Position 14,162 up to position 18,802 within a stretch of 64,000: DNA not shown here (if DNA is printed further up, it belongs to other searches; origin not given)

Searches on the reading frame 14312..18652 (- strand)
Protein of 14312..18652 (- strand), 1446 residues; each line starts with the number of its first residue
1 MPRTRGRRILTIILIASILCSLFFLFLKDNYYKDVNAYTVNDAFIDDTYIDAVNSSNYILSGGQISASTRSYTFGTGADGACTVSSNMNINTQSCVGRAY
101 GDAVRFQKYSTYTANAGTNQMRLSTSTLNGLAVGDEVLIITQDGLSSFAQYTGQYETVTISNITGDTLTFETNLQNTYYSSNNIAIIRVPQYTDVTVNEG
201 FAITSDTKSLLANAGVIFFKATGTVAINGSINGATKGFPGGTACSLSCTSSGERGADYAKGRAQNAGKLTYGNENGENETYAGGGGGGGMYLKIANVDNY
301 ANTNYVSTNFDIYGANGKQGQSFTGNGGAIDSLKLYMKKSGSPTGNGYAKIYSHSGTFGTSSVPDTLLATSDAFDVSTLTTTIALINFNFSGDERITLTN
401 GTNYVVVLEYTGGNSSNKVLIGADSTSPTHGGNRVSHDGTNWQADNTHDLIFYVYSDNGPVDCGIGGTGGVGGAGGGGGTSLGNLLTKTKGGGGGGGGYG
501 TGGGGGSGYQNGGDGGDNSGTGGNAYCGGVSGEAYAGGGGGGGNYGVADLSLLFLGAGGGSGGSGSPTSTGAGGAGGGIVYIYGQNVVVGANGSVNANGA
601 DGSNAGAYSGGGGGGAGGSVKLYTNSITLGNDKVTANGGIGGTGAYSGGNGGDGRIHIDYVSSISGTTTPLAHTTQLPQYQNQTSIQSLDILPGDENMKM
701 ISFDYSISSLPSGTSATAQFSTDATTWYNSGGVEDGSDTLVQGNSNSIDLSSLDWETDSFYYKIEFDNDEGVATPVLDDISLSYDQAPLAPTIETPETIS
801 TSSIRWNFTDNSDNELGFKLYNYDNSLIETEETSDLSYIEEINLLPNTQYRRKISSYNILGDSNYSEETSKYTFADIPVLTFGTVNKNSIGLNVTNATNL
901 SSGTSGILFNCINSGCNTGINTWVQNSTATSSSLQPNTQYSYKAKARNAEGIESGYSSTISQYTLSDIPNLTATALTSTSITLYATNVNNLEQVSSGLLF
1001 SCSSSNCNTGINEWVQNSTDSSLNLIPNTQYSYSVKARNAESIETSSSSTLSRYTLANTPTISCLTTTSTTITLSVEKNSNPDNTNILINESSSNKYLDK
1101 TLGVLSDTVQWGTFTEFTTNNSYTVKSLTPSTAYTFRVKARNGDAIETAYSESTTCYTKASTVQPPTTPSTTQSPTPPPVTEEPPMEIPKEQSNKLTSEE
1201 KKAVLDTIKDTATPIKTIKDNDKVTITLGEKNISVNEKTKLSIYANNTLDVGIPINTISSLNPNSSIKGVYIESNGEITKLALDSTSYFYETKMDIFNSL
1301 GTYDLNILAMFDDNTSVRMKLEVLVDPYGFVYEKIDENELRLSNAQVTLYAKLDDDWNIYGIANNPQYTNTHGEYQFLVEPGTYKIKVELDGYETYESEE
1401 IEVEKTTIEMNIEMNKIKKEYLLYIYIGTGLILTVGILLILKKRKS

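Call 22: search_protein_families(library=pfam, proteins=[window:14312-18652:-], max_evalue=0.001)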
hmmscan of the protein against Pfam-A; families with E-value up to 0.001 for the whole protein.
window:14312-18652:- (1446 aa): 4 families
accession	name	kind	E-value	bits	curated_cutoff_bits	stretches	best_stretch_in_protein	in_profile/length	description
PF00041.27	fn3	-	1.2e-11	45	25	1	1066-1155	10-82/84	Fibronectin type III domain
PF13620.12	CarboxypepD_reg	-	6e-07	30.2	32.3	1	1337-1414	9-81/82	Carboxypeptidase regulatory-like domain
PF25059.1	FN3_DSCAM-DSCAML_C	-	0.00011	22.9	39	0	1108-1165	32-89/89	DSCAM/DSCAML C-terminal Fn3-like domain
PF13715.12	CarbopepD_reg_2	-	0.00054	20.4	32.2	1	1367-1416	28-78/88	CarboxypepD_reg-like domain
